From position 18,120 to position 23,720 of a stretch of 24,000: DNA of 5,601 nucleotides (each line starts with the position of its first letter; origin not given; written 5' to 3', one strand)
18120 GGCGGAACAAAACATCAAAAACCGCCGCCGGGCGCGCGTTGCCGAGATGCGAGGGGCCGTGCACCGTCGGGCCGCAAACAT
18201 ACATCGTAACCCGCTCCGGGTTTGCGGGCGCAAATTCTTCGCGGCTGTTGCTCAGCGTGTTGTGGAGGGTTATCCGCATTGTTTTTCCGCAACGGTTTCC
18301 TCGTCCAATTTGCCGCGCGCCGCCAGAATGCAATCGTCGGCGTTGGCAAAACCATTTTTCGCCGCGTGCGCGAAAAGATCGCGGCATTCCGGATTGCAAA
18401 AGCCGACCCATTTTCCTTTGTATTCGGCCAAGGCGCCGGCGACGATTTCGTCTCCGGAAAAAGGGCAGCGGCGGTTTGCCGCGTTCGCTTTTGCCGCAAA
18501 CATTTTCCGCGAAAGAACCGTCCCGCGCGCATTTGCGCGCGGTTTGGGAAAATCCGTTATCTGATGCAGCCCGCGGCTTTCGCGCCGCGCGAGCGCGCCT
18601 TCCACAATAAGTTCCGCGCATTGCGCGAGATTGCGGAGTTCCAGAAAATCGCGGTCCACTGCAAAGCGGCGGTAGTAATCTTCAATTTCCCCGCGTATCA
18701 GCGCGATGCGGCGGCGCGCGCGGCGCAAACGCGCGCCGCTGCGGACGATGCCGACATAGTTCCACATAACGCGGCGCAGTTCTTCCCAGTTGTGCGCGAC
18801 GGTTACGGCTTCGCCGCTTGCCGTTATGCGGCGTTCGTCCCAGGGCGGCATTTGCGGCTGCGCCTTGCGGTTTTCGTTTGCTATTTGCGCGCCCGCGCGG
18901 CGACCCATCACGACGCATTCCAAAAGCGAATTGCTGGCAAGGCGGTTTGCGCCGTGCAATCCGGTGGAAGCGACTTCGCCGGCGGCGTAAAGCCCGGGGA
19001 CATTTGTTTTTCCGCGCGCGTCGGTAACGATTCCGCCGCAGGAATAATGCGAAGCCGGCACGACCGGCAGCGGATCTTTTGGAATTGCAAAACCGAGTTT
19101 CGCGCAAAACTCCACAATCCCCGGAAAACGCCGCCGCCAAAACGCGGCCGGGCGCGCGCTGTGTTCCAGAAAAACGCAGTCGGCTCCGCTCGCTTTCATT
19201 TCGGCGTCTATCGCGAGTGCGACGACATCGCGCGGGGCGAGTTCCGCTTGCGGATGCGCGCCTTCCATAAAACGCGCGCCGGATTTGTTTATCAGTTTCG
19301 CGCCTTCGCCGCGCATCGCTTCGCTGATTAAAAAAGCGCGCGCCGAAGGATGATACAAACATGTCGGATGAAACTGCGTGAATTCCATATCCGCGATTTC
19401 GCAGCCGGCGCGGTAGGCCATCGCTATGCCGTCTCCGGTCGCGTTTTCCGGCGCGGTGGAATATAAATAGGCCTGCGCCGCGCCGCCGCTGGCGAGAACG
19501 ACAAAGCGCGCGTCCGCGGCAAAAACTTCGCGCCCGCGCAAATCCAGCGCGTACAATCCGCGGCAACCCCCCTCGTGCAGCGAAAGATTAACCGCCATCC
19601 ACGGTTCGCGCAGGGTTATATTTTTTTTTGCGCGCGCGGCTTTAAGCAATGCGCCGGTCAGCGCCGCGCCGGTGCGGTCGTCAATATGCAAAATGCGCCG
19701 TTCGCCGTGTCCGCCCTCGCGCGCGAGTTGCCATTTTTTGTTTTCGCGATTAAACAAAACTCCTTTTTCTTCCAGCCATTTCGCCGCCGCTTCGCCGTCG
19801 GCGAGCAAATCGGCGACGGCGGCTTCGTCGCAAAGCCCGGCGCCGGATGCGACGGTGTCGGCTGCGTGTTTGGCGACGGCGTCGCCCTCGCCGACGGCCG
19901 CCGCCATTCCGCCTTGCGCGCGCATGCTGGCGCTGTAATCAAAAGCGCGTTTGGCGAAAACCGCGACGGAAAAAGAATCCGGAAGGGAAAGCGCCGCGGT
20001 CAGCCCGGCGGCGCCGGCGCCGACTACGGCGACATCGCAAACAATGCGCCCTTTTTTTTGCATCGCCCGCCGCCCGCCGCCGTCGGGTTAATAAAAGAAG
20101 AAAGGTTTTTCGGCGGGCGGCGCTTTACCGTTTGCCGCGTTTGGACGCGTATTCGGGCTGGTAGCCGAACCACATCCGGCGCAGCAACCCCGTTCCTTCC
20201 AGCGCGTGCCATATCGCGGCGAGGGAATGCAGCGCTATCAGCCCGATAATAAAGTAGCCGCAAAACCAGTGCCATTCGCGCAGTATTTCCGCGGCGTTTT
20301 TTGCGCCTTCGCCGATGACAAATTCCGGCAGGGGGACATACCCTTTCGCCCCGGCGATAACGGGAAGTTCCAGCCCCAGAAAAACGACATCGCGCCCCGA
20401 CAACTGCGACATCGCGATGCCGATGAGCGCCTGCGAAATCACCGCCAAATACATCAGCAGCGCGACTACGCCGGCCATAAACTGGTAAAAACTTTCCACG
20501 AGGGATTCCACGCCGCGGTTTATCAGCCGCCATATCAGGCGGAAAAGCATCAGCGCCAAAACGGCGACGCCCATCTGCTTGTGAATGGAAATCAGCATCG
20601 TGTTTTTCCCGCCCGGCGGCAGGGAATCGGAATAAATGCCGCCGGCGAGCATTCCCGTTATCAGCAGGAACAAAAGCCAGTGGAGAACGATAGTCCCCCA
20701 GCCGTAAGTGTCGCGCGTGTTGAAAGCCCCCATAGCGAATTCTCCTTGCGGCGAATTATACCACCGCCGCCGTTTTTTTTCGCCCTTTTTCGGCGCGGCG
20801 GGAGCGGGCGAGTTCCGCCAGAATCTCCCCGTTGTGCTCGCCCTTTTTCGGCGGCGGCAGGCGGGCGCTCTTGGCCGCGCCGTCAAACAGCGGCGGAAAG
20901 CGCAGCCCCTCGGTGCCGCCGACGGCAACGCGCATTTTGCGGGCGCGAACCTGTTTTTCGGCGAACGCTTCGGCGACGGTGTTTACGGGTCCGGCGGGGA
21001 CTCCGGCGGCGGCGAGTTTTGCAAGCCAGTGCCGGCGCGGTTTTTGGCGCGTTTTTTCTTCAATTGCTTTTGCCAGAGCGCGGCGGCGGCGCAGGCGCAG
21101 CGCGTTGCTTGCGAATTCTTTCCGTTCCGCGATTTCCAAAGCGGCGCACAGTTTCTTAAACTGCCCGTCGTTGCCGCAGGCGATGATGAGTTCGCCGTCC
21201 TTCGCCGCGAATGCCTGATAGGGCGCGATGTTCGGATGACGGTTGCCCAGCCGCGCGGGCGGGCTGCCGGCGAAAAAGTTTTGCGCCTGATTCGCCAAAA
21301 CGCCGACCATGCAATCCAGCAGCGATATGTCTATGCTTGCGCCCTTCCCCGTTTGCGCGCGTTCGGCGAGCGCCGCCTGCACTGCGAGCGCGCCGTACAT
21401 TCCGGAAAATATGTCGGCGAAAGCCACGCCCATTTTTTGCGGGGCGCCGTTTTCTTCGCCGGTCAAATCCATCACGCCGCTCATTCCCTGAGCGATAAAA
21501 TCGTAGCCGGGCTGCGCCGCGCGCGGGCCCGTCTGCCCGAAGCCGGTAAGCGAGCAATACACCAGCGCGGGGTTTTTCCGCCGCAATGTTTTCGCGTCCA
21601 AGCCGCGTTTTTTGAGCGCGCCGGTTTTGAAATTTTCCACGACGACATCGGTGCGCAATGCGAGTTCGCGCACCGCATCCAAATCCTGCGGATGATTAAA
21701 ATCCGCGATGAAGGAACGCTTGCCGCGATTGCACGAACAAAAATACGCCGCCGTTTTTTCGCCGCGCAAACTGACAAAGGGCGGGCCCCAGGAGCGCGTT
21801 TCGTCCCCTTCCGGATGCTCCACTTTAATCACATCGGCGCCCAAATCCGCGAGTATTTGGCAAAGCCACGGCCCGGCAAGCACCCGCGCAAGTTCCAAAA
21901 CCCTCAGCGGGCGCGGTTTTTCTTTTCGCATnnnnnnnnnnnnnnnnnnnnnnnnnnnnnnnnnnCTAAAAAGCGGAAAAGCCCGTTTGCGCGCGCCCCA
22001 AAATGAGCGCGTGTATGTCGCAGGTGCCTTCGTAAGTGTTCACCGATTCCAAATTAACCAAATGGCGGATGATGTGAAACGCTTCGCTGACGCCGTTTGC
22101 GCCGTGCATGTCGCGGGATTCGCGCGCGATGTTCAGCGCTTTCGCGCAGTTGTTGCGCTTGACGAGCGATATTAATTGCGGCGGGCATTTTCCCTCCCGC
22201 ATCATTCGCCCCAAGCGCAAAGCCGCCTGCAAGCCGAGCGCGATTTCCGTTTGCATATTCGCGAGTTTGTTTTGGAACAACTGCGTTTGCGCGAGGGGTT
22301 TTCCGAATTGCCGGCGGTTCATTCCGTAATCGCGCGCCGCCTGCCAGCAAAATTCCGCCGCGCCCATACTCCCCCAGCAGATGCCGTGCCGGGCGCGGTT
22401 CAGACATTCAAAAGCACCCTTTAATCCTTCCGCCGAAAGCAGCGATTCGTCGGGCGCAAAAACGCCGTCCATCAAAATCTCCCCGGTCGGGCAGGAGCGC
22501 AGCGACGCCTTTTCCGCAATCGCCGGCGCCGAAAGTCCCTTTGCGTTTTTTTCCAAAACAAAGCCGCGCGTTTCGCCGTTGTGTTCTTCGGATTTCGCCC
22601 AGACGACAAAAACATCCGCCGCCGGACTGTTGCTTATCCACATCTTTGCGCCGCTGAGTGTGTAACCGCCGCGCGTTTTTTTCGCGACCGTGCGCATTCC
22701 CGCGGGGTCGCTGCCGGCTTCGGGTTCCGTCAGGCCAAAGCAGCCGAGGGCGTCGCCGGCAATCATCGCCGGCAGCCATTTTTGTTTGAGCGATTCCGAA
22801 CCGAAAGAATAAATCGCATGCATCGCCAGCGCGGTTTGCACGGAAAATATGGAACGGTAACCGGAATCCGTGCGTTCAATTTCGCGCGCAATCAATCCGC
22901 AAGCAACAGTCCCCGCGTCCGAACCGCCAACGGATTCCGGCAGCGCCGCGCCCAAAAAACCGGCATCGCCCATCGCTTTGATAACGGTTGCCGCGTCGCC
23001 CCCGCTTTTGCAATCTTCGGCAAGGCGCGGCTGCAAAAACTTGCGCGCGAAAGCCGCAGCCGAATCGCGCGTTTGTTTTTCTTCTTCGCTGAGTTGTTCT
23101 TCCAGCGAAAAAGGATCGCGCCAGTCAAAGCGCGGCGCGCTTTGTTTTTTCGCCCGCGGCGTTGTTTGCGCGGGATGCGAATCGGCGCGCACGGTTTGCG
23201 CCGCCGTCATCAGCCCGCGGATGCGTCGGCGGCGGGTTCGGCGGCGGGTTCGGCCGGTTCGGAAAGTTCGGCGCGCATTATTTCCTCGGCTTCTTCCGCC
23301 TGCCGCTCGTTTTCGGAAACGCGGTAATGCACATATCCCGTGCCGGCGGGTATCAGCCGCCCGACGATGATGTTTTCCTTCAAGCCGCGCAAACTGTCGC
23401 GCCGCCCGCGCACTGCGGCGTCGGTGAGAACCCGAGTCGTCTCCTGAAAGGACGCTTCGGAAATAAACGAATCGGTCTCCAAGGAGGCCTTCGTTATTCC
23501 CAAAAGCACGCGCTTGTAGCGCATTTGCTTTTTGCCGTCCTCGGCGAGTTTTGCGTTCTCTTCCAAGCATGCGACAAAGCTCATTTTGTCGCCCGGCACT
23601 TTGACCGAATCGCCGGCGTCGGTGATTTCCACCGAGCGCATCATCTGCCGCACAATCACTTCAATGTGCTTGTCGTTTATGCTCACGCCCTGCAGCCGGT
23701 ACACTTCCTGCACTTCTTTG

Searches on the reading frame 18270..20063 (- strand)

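Call 51: search_protein_families(library=pfam, proteins=[window:18270-20063:-], max_evalue=0.001)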
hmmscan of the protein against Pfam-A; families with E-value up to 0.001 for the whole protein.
window:18270-20063:- (597 aa): 5 families
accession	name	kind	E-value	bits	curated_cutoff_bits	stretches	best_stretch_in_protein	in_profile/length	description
PF00890.30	FAD_binding_2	-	6.3e-88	296.2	20.4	1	10-380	1-414/414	FAD binding domain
PF02910.25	Succ_DH_flav_C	-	2.6e-14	53.7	20.8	1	427-509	2-89/130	Fumarate reductase flavoprotein C-term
PF07992.20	Pyr_redox_2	-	2.9e-08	33.9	26.1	0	343-370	255-278/291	Pyridine nucleotide-disulphide oxidoreductase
PF03486.20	HI0933_like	-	5.4e-06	26.5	50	0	183-364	153-219/244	HI0933-like protein Rossmann domain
PF01266.30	DAO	-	5.2e-05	23.4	27.9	1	10-197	1-207/353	FAD dependent oxidoreductase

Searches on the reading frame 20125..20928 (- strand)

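Call 51: search_protein_families(library=pfam, proteins=[window:20125-20928:-], max_evalue=0.001)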
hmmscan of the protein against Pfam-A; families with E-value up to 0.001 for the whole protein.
window:20125-20928:- (267 aa): 1 family
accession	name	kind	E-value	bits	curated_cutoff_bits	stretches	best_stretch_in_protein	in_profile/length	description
PF01292.26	Ni_hydr_CYTB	-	5.3e-25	88.7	30.1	1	75-255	2-179/179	Prokaryotic cytochrome b561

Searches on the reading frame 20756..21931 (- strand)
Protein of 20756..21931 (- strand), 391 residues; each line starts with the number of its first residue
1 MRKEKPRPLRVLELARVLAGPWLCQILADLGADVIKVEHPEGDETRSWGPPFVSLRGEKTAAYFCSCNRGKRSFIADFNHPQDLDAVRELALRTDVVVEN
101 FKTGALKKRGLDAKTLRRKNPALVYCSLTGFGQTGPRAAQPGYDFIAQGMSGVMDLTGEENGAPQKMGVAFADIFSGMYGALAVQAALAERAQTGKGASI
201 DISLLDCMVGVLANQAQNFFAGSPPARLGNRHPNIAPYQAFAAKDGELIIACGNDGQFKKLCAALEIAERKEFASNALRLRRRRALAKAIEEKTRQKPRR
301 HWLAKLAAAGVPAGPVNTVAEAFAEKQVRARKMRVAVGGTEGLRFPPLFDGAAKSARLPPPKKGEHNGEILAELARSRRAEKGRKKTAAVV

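Call 51: search_protein_families(library=pfam, proteins=[window:20756-21931:-], max_evalue=0.001)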
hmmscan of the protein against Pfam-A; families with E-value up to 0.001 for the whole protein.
window:20756-21931:- (391 aa): 1 family
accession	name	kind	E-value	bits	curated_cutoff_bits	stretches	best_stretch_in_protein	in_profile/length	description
PF02515.22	CoA_transf_3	-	8.5e-114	380.9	23.3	1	9-367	4-366/366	CoA-transferase family III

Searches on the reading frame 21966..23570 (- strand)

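Call 51: search_protein_families(library=pfam, proteins=[window:21966-23570:-], max_evalue=0.001)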
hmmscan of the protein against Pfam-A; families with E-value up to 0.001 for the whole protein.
window:21966-23570:- (534 aa): 3 families
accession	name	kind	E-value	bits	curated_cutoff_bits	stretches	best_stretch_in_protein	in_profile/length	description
PF02771.21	Acyl-CoA_dh_N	-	2.7e-28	99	22.9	1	161-273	1-113/113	Acyl-CoA dehydrogenase, N-terminal domain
PF00441.29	Acyl-CoA_dh_1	-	1.4e-24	87.4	22.4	1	381-527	2-148/150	Acyl-CoA dehydrogenase, C-terminal domain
PF02770.24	Acyl-CoA_dh_M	-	1.2e-21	77.1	33.3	1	277-370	1-97/97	Acyl-CoA dehydrogenase, middle domain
